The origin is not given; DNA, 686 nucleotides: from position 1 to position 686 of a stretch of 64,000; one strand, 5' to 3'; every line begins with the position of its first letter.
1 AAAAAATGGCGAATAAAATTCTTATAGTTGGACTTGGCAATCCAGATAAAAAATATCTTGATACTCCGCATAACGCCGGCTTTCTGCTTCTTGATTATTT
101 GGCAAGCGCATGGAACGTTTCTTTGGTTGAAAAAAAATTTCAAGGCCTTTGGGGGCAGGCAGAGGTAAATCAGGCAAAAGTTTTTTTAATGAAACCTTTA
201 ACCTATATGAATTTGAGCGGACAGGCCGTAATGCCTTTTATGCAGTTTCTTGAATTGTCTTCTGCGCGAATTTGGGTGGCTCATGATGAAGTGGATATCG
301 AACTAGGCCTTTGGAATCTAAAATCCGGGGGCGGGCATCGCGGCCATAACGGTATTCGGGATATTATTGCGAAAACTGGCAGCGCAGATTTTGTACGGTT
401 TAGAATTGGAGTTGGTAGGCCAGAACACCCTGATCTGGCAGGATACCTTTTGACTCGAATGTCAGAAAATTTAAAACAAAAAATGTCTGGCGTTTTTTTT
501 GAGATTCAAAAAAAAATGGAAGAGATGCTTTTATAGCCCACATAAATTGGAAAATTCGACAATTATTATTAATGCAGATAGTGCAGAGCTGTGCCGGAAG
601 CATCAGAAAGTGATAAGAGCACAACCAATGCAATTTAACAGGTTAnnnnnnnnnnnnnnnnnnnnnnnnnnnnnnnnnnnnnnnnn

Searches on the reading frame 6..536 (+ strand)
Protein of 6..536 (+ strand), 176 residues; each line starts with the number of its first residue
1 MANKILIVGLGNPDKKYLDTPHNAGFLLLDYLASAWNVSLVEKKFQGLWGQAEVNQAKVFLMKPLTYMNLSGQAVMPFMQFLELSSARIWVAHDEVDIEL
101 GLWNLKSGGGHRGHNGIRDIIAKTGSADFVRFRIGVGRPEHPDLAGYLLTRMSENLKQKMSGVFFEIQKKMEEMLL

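Call 97: find_encoding_contigs(protein=window:6-536:+, flank=10000, max_places=3)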
Protein window:6-536:+ (176 aa): 4 contigs read that carry it; 3 places shown.
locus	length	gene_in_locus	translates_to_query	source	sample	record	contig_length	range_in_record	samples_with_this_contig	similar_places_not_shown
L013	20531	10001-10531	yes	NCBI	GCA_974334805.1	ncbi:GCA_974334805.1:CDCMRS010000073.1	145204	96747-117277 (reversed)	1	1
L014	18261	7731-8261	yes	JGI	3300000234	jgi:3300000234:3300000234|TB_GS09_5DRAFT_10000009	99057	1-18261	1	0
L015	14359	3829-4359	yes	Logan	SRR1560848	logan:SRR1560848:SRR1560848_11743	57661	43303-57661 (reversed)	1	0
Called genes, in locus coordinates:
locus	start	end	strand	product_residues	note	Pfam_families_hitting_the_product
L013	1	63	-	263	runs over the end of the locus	-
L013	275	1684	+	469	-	PF04055:Radical_SAM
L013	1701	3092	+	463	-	PF00890:FAD_binding_2, PF01266:DAO, PF01593:Amino_oxidase, PF01946:Thi4 (weak), PF03486:HI0933_like (weak), PF07992:Pyr_redox_2 (faint), PF12831:FAD_oxidored (weak), PF13450:NAD_binding_8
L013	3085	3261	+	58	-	-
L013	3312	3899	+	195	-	PF12766:Pyridox_oxase_2, PF01243:PNPOx_N, PF10590:PNP_phzG_C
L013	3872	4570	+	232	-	PF01872:RibD_C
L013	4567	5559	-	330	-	PF00316:FBPase, PF18913:FBPase_C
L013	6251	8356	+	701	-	PF00009:GTP_EFTU, PF01926:MMR_HSR1 (weak), PF22042:EF-G_D2, PF03144:GTP_EFTU_D2, PF14492:EFG_III, PF03764:EFG_IV, PF00679:EFG_C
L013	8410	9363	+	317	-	PF04545:Sigma70_r4 (faint), PF09339:HTH_IclR (faint)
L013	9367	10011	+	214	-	-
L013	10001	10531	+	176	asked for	PF01195:Pept_tRNA_hydro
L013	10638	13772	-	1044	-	PF12770:CHAT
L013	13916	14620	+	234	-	PF00215:OMPdecase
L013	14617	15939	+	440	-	PF04413:Glycos_transf_N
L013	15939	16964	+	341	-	PF08331:QueG_DUF1730, PF13237:Fer4_10 (faint), PF13484:Fer4_16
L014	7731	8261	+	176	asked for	PF01195:Pept_tRNA_hydro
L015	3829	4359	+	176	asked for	PF01195:Pept_tRNA_hydro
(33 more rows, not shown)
